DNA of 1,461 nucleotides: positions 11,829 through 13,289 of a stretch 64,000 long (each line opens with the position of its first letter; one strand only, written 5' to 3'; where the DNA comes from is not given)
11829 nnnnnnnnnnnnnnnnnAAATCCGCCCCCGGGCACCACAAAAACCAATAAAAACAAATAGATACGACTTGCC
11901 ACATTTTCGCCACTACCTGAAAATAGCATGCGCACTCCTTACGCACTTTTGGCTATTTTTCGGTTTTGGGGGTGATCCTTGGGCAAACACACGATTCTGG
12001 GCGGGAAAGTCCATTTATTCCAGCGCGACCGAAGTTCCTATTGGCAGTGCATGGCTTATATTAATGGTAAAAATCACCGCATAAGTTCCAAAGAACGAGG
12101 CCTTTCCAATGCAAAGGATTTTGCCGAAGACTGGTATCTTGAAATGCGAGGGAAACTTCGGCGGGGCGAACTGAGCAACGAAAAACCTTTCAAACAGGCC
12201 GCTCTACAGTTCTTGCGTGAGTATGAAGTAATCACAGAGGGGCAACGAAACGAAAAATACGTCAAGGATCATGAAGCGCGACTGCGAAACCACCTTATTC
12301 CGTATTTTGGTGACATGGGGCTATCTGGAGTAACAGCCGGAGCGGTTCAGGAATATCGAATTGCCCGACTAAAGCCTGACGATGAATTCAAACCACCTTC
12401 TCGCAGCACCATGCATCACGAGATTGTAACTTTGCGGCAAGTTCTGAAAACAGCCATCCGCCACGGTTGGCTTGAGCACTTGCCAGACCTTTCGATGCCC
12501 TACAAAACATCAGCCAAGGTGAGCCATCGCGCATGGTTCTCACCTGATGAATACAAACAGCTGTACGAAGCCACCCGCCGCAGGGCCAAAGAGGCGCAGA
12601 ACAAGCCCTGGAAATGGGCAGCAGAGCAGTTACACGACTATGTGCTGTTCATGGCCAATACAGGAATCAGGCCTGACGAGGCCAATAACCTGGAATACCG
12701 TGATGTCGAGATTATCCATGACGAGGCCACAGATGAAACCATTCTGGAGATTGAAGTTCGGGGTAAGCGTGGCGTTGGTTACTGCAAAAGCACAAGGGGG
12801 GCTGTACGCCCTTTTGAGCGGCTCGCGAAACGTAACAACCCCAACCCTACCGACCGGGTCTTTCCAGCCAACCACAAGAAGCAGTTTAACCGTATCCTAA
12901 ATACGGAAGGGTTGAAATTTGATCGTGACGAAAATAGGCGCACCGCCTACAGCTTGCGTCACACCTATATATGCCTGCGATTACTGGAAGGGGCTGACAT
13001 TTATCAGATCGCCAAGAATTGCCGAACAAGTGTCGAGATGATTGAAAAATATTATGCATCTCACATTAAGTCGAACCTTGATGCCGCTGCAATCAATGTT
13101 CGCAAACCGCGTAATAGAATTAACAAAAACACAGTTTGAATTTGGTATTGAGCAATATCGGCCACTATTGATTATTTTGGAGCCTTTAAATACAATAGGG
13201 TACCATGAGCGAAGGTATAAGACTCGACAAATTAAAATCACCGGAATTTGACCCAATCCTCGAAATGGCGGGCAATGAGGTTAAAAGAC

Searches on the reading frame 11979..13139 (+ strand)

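Call 97: search_protein_families(library=pfam, proteins=[window:11979-13139:+], max_evalue=0.0001)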
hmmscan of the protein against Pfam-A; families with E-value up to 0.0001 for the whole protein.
window:11979-13139:+ (386 aa): 1 family
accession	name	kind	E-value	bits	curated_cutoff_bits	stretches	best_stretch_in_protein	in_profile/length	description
PF00589.27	Phage_integrase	-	1.6e-05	25.2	27.1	0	186-360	2-167/172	Phage integrase family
